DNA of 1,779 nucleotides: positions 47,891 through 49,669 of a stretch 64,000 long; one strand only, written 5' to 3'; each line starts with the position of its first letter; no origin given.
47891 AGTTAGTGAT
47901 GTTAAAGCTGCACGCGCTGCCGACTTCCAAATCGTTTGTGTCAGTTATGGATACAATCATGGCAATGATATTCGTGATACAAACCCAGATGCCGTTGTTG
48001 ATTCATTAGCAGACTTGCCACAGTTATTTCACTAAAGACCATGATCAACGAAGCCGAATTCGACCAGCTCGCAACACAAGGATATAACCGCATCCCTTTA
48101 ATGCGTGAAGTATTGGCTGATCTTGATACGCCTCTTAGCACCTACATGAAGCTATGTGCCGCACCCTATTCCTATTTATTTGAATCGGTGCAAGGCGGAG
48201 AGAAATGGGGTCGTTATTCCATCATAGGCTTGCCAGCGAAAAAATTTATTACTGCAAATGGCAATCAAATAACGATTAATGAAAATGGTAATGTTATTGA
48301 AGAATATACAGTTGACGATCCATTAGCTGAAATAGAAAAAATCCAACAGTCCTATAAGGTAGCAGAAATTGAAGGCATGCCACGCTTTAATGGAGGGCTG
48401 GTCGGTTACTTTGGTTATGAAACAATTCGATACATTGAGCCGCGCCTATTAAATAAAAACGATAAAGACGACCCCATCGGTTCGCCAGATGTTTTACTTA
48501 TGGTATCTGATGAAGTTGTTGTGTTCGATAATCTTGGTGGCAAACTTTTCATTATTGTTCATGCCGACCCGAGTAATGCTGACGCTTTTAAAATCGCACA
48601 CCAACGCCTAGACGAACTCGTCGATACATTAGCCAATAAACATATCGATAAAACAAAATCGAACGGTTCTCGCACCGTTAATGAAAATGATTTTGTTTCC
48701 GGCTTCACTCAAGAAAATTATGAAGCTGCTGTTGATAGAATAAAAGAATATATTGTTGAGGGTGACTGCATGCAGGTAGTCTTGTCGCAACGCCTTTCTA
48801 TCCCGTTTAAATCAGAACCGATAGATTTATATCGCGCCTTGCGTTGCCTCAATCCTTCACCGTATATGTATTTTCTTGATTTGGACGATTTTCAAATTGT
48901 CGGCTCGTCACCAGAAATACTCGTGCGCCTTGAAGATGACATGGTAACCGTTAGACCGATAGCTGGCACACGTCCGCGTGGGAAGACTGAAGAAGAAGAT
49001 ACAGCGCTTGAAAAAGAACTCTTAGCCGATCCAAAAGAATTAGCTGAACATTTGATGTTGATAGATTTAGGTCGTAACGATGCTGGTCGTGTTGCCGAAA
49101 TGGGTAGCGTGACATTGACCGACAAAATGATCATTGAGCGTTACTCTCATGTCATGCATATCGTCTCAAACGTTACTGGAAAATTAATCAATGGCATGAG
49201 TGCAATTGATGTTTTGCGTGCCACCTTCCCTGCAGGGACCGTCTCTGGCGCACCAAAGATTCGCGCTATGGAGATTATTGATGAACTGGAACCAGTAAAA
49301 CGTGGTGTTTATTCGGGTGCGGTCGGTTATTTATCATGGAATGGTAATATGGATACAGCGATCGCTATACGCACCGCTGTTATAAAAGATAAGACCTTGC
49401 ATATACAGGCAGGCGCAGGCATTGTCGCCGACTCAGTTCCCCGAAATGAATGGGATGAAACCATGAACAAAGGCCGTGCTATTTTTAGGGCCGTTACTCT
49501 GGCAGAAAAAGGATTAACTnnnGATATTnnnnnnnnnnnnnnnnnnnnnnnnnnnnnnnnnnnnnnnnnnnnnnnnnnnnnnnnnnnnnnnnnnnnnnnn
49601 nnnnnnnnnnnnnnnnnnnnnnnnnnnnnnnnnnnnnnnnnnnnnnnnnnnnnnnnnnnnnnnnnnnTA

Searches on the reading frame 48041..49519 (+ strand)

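Call 17: search_protein_families(library=pfam, proteins=[window:48041-49519:+], max_evalue=0.00001)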
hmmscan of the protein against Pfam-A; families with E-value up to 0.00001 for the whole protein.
window:48041-49519:+ (493 aa): 2 families
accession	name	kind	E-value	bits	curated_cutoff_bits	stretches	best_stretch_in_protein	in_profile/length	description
PF00425.24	Chorismate_bind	-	7.8e-97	324.3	27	1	224-477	2-257/257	chorismate binding enzyme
PF04715.19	Anth_synt_I_N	-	6e-31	108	23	1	27-171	1-140/140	Anthranilate synthase component I, N terminal region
